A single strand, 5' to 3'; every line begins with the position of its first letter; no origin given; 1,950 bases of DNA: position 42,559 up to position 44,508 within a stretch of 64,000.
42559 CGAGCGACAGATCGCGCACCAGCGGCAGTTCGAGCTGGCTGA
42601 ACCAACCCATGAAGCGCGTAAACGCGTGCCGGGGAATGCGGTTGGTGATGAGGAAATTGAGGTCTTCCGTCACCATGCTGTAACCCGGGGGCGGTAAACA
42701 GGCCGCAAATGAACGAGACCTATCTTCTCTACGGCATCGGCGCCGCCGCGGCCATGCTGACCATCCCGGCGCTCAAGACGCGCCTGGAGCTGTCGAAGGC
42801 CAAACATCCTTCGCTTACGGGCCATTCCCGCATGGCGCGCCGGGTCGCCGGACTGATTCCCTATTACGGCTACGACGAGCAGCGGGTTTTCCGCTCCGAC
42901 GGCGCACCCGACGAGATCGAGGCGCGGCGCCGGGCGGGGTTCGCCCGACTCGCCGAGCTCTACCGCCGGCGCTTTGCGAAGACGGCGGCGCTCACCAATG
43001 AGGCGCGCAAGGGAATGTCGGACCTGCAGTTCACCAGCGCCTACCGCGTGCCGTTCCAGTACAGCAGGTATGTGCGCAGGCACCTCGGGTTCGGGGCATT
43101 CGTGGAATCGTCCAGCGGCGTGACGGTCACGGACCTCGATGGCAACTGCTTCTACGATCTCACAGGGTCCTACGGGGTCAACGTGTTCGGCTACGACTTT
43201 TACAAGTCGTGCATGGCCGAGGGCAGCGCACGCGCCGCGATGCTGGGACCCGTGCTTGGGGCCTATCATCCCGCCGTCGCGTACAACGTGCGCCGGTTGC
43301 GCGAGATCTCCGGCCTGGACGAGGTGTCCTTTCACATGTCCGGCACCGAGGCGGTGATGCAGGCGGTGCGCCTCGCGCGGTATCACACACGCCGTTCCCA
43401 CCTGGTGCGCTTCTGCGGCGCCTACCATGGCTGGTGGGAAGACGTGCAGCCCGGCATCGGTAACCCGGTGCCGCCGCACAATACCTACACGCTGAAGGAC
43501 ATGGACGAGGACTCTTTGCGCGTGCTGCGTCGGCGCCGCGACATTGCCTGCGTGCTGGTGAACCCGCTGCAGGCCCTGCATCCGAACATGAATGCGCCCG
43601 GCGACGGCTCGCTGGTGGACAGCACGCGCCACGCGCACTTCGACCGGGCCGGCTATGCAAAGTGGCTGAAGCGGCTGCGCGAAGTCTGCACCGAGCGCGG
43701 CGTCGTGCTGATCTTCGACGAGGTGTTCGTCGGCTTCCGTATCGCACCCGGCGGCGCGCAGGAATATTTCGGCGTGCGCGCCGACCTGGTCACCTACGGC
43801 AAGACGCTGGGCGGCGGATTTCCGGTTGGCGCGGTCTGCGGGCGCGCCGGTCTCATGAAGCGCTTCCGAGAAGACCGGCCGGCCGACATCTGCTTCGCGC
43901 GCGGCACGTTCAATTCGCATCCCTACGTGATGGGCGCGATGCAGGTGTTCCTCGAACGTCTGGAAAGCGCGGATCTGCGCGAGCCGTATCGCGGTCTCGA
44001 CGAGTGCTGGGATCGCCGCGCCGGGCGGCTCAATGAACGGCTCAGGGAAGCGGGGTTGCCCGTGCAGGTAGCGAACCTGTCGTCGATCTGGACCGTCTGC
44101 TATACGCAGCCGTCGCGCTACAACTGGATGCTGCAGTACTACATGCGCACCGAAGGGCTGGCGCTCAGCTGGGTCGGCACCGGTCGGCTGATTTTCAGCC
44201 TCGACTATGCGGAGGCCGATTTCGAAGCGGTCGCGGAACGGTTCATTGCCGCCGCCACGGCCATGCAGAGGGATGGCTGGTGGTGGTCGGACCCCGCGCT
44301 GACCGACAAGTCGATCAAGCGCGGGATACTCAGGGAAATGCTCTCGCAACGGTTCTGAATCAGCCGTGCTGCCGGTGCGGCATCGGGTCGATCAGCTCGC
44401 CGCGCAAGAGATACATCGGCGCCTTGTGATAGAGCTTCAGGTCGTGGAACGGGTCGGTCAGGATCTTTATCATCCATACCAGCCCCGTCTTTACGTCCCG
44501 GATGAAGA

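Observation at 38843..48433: Candidate undescribed Pho-regulated membrane-lipid head-group system (GT4 x2, PAP2, PlcP-like, PSD-like, class-III aminotransferase, PssA-like, two unknown membrane proteins)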

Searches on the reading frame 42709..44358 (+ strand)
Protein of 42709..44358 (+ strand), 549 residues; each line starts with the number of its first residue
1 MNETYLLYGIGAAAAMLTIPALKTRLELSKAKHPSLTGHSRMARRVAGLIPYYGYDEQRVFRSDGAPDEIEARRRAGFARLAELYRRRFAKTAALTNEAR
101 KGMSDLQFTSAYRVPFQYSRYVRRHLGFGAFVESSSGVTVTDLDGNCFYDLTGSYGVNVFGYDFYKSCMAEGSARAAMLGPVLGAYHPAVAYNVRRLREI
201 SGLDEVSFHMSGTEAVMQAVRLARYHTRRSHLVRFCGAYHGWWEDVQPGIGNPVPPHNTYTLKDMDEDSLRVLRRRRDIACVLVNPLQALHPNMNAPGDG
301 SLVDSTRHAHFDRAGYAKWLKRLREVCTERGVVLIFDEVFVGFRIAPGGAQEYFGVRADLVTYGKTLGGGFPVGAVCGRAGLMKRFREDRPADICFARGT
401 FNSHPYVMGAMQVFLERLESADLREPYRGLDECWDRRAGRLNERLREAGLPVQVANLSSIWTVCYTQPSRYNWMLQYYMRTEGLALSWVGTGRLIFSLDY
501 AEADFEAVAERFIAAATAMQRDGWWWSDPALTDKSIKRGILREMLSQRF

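Call 3: search_protein_families(library=pfam, proteins=[window:42709-44358:+], max_evalue=0.01)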
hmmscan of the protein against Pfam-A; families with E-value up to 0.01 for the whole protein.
window:42709-44358:+ (549 aa): 1 family
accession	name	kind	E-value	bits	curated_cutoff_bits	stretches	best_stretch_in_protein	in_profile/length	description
PF00202.27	Aminotran_3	-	7.2e-32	111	30.5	2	317-490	210-375/403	Aminotransferase class-III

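Call 6: search_protein_families(library=ncbifam, proteins=[window:42709-44358:+], max_evalue=0.01)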
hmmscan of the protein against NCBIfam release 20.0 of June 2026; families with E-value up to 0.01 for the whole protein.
window:42709-44358:+ (549 aa): 67 families (the best 25 are shown)
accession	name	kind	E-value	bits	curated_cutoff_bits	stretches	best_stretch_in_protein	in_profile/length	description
NF000818.0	PRK00062.1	subfamily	4.7e-53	180.4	398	1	122-468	28-364/429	glutamate-1-semialdehyde 2,1-aminomutase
TIGR00713.1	hemL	equivalog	5.3e-51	173.6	527.3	1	130-470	32-362/423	glutamate-1-semialdehyde 2,1-aminomutase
NF009055.0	PRK12389.1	equivalog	4.3e-38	131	637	1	130-468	37-365/431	glutamate-1-semialdehyde 2,1-aminomutase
NF041362.1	GntE_guanitoxin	equivalog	2.6e-37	128.4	525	2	318-424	228-330/426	guanitoxin biosynthesis PLP-dependent transaminase GntE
NF001864.0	PRK00615.1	equivalog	2e-29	102.5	706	2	317-469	221-367/433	glutamate-1-semialdehyde aminotransferase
NF005993.0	PRK08117.1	subfamily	6.5e-28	97.5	574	2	317-424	227-329/433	aspartate aminotransferase family protein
NF004426.0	PRK05769.1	equivalog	1.8e-26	92.9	552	2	132-241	40-153/441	acetyl ornithine aminotransferase family protein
NF004856.0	PRK06209.1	equivalog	3e-26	91.9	486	1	131-384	43-280/450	glutamate-1-semialdehyde 2,1-aminomutase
TIGR00707.1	argD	subfamily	9e-24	84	410.05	2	317-388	190-262/381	acetylornithine/succinylornithine family transaminase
TIGR00700.1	GABAtrnsam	equivalog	2.9e-23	82.2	506.65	2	318-436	218-331/420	4-aminobutyrate--2-oxoglutarate transaminase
NF005272.0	PRK06777.1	equivalog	3.2e-22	78.7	725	2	317-424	218-320/421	4-aminobutyrate--2-oxoglutarate transaminase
NF005692.0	PRK07495.1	equivalog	1.6e-21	76.5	724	2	317-438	218-334/425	4-aminobutyrate--2-oxoglutarate transaminase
NF004714.0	PRK06058.1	subfamily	1.8e-21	76.3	639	2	319-445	245-366/447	4-aminobutyrate--2-oxoglutarate transaminase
NF005985.0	PRK08088.1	equivalog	1.4e-20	73.4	713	2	317-386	219-289/426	4-aminobutyrate--2-oxoglutarate transaminase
NF002874.0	PRK03244.1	equivalog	2.2e-20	72.8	457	2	317-423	203-304/399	acetylornithine transaminase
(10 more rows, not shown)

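Call 9: find_related_loci(query=window:42709-44358:+, collection=genome_contigs, flank=10000)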
Query window:42709-44358:+ (549 aa) in genome_contigs; peptide patterns used: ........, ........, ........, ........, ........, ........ (x = any residue, [..] = any of these).
600 stretches matched a pattern (row limit reached: there are more); 597 encode a relative of the query (tblastn E <= 1e-3); the best 80 are kept; 80 distinct loci.
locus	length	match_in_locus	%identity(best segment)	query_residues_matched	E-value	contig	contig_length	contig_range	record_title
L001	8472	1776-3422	91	1-549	0e+0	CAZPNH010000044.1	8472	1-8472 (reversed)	MAG TPA_asm: uncultured Bordetella sp. isolate binchicken_co54_428 genome assembly, contig: NODE_15242_length_8472_cov_5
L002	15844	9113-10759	87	1-549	0e+0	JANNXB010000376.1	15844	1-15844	MAG: Betaproteobacteria bacterium isolate VAR_34_metabat_274 VAR_34_k141_951904, whole genome shotgun sequence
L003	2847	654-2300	77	1-549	0e+0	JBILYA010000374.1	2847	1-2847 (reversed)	MAG: Burkholderiales bacterium isolate ME2018-11-08GD_3300042940_group8_bin203 Rohwer_bin2383_scaffold_23449_c2, whole g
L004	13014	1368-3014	78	1-549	0e+0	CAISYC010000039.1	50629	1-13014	MAG: uncultured beta proteobacterium isolate MJ-time_bin-8966 genome assembly, contig: bin-8966:39/74, whole genome shot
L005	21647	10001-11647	78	1-549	0e+0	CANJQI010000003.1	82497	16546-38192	MAG: Betaproteobacteria bacterium isolate RH-23may17-68 genome assembly, contig: RH-23may17-C2025, whole genome shotgun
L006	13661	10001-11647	75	1-549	0e+0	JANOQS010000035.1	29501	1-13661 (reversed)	MAG: Methylibium sp. isolate VAR_4_metabat_282 VAR_4_k141_1949543, whole genome shotgun sequence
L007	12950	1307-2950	75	1-549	0e+0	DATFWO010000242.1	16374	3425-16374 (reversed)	MAG TPA_asm: Burkholderiales bacterium isolate SMAG_U9493 k141_18149217, whole genome shotgun sequence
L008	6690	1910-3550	75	1-547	0e+0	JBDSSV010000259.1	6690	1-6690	MAG: Burkholderiales bacterium isolate cluster1_bin.542 k127_10422789, whole genome shotgun sequence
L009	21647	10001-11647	77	1-549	0e+0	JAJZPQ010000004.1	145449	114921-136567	MAG: Proteobacteria bacterium isolate SKS1.bin129 NODE_134_length_145449_cov_6.201422, whole genome shotgun sequence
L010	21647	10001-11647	74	1-549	0e+0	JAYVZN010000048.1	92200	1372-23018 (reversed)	MAG: Betaproteobacteria bacterium isolate GL90_UP_metabinner_2 GL90_UP_metabinner_2_47, whole genome shotgun sequence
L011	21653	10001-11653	73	1-549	0e+0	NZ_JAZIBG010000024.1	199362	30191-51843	Aquincola agrisoli strain MAHUQ-54 GCM70022187_31, whole genome shotgun sequence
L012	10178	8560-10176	76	1-539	0e+0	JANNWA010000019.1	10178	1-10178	MAG: Pseudomonadota bacterium isolate VAR_34_metabat_426 VAR_34_k141_1016934, whole genome shotgun sequence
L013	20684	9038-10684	72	1-549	0e+0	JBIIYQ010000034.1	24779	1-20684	MAG: Usitatibacteraceae bacterium isolate ME2005-10-10_3300044625_group2_bin134 Rohwer_bin2393_scaffold_918_c1, whole ge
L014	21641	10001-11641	74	1-547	0e+0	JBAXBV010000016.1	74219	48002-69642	MAG: Betaproteobacteria bacterium isolate ELA176 MAG176_16, whole genome shotgun sequence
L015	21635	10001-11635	74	1-545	0e+0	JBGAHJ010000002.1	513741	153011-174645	MAG: Rubrivivax sp. isolate MAG_MBR_H125.50 MBRH125-50_opera_contig_107, whole genome shotgun sequence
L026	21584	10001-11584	75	22-549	0e+0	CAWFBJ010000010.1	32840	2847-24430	MAG: uncultured Alphaproteobacteria bacterium isolate MFD09267.bin.1.290 genome assembly, contig: contig_159971, whole g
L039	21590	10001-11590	75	20-549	0e+0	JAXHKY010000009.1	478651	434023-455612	MAG: Rubrivivax sp. isolate Salar_de_Ascotan_sediment_MAG_ASE18 contig_695_polypolish, whole genome shotgun sequence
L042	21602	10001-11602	72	3-536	0e+0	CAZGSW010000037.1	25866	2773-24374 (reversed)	MAG TPA_asm: uncultured Rhodoplanes sp. isolate SRP344714_co2_138 genome assembly, contig: NODE_4786_length_25866_cov_14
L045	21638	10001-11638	71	4-549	0e+0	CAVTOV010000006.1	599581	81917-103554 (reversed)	MAG: uncultured Alphaproteobacteria bacterium isolate MFD06092.bin.1.198 genome assembly, contig: contig_48891, whole ge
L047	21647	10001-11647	73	1-549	0e+0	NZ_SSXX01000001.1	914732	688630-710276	Dechloromonas sp. H13 XMAS_Iso4_NODE_1_length_914732_cov_94.0197, whole genome shotgun sequence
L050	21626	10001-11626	71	5-549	0e+0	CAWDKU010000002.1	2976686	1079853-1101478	MAG: uncultured proteobacterium isolate MFD04540.bin.1.1 genome assembly, contig: contig_3816, whole genome shotgun sequ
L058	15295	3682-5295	71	11-548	0e+0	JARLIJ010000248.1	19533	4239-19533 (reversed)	MAG: Acetobacteraceae bacterium isolate MAG_BA309 MetaBAT2_Bin_309_sub_Anoxic_k141_1371239, whole genome shotgun sequenc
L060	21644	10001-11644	68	1-548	0e+0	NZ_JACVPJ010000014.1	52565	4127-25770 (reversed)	Polynucleobacter sp. JS-Safj-400b-B2 NODE_14_length_52565_cov_123.46372, whole genome shotgun sequence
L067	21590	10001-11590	71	18-547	0e+0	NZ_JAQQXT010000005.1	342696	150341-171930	Roseateles albus strain hw1 contig5, whole genome shotgun sequence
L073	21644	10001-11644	70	1-548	0e+0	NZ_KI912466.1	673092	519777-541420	Curvibacter gracilis ATCC BAA-807 L880DRAFT_scaffold00001.1, whole genome shotgun sequence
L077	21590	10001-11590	75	20-549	0e+0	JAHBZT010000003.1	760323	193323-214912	MAG: Rubrivivax sp. isolate ACE_PRO12 PRO12_3, whole genome shotgun sequence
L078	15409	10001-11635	70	5-549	0e+0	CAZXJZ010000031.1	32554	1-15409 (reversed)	MAG TPA_asm: uncultured Hyphomicrobiales bacterium isolate SRP287051_co2_229 genome assembly, contig: NODE_2868_length_3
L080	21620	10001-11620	70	7-546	0e+0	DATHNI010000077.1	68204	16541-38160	MAG TPA_asm: Acetobacteraceae bacterium isolate SMAG_U12654 k141_30370, whole genome shotgun sequence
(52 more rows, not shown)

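Call 18: search_protein_families(library=pfam, proteins=[L060:13697-14998:+, L078:12397-13125:-, L039:2311-3189:-, L067:13642-14805:-, L073:13747-15090:+, L058:6113-6895:+, L026:13499-14311:+, L042:14377-15363:+, L077:7800-9050:+, L077:7731-9161:-], max_evalue=0.001)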
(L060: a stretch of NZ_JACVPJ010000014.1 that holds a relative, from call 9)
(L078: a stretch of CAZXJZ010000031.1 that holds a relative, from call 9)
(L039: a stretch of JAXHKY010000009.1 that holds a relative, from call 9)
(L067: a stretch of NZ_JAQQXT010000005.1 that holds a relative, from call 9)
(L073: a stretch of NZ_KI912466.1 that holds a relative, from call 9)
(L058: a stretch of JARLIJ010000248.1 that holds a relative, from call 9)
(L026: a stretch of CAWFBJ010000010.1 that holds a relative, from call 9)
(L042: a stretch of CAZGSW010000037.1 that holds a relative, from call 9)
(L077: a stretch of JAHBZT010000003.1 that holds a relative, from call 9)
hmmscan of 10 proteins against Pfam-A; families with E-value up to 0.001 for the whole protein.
L060:13697-14998:+ (433 aa): 1 family
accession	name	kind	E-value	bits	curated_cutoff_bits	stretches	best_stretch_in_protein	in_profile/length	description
PF07690.21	MFS_1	-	2.1e-09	37.2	33.4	1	9-371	2-334/347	Major Facilitator Superfamily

L078:12397-13125:- (242 aa): 8 families
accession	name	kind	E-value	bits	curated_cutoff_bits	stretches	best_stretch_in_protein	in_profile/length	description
PF08241.18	Methyltransf_11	-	3.2e-23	82.6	21.2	1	50-146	1-95/95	Methyltransferase domain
PF13649.12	Methyltransf_25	-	1.4e-20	74.2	27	1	49-142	1-97/97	Methyltransferase domain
PF13847.12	Methyltransf_31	-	1.5e-16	60.8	27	1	47-148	5-111/145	Methyltransferase domain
PF08242.18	Methyltransf_12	-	5.4e-16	59.5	30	1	50-143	1-97/98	Methyltransferase domain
PF01209.24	Ubie_methyltran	-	3.2e-14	53.3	20.1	1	41-145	43-150/233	ubiE/COQ5 methyltransferase family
PF13489.12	Methyltransf_23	-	2.4e-13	50.6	27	1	43-161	20-130/164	Methyltransferase domain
PF20922.3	Anamorsin_N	-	9.8e-07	29.1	27.1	1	86-154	28-95/163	Anamorsin, N-terminal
PF07021.18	MetW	-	6.8e-05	23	21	1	41-138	9-102/193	Methionine biosynthesis protein MetW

L039:2311-3189:- (292 aa): 0 families

L067:13642-14805:- (387 aa): 0 families

L073:13747-15090:+ (447 aa): 0 families

L058:6113-6895:+ (260 aa): 0 families

L026:13499-14311:+ (270 aa): 0 families

L042:14377-15363:+ (328 aa): 1 family
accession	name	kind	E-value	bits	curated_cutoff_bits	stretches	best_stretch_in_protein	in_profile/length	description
PF03706.18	LPG_synthase_TM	-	4.2e-08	33.4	33.4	1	22-305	1-301/302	Lysylphosphatidylglycerol synthase TM region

L077:7800-9050:+ (416 aa): 0 families

L077:7731-9161:- (476 aa): 3 families
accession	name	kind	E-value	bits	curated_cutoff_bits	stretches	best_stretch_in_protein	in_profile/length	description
PF06925.17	MGDG_synth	-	7e-05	23.4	25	1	145-260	45-162/169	Monogalactosyldiacylglycerol (MGDG) synthase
PF04101.22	Glyco_tran_28_C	-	0.00014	22.4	22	1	312-450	22-165/166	Glycosyltransferase family 28 C-terminal domain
PF06722.18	EryCIII-like_C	-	0.00014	22.3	31.7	0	355-438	44-127/145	Erythromycin biosynthesis protein CIII-like, C-terminal domain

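Call 20: search_solved_structures(query=window:42709-44358:+, max_evalue=1e-10, show_alignments=1)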
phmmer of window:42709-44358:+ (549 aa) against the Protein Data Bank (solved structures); distinct sequences matched with E-value up to 1e-10: 72 (the best 60 are shown).
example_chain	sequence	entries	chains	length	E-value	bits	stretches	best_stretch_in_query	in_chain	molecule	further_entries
6kfm_A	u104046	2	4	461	2.6e-44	154.8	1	107-492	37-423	Mycosubtilin synthase subunit A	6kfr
6kfu_A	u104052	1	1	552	5.2e-44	153.9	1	106-491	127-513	Mycosubtilin synthase subunit A,Mycosubtilin synthase subunit A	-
6w80_A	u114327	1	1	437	1.9e-35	125.6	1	319-466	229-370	Glutamate-1-semialdehyde 2,1-aminomutase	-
5hdm_A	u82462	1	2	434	2.2e-34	122.1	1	129-484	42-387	Glutamate-1-semialdehyde 2,1-aminomutase 1, chloroplastic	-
2e7u_A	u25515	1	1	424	7.5e-34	120.3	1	114-468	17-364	Glutamate-1-semialdehyde 2,1-aminomutase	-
2cfb_A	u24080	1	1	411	4.5e-33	117.8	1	135-468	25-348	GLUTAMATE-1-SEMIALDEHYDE 2,1-AMINOMUTASE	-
4e77_A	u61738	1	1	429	3.5e-32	114.8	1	115-467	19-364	Glutamate-1-semialdehyde 2,1-aminomutase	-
5i92_A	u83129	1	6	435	1.3e-31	113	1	127-452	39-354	Glutamate-1-semialdehyde 2,1-aminomutase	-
6ssd_A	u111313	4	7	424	1.6e-30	109.4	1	127-472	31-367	ForI-PLP | ForI-PMP | ForI-LCS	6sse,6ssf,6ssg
3k28_A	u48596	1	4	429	5.5e-30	107.6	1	130-466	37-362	Glutamate-1-semialdehyde 2,1-aminomutase 2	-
2epj_A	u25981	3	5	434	6e-30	107.5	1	130-459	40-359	Glutamate-1-semialdehyde 2,1-aminomutase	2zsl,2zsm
6k8h_A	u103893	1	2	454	5.3e-29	104.3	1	318-464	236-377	Aminotransferase class-III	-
3l44_A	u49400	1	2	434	1.3e-28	103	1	131-466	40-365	Glutamate-1-semialdehyde 2,1-aminomutase 1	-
2gsa_A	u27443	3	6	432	1.5e-28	102.8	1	140-468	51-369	GLUTAMATE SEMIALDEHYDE AMINOTRANSFERASE | PROTEIN (GLUTAMATE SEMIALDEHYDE AMINOTRANSFERASE)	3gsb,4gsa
3fqa_A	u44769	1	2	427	1.6e-28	102.8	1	140-468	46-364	Glutamate-1-semialdehyde 2,1-aminomutase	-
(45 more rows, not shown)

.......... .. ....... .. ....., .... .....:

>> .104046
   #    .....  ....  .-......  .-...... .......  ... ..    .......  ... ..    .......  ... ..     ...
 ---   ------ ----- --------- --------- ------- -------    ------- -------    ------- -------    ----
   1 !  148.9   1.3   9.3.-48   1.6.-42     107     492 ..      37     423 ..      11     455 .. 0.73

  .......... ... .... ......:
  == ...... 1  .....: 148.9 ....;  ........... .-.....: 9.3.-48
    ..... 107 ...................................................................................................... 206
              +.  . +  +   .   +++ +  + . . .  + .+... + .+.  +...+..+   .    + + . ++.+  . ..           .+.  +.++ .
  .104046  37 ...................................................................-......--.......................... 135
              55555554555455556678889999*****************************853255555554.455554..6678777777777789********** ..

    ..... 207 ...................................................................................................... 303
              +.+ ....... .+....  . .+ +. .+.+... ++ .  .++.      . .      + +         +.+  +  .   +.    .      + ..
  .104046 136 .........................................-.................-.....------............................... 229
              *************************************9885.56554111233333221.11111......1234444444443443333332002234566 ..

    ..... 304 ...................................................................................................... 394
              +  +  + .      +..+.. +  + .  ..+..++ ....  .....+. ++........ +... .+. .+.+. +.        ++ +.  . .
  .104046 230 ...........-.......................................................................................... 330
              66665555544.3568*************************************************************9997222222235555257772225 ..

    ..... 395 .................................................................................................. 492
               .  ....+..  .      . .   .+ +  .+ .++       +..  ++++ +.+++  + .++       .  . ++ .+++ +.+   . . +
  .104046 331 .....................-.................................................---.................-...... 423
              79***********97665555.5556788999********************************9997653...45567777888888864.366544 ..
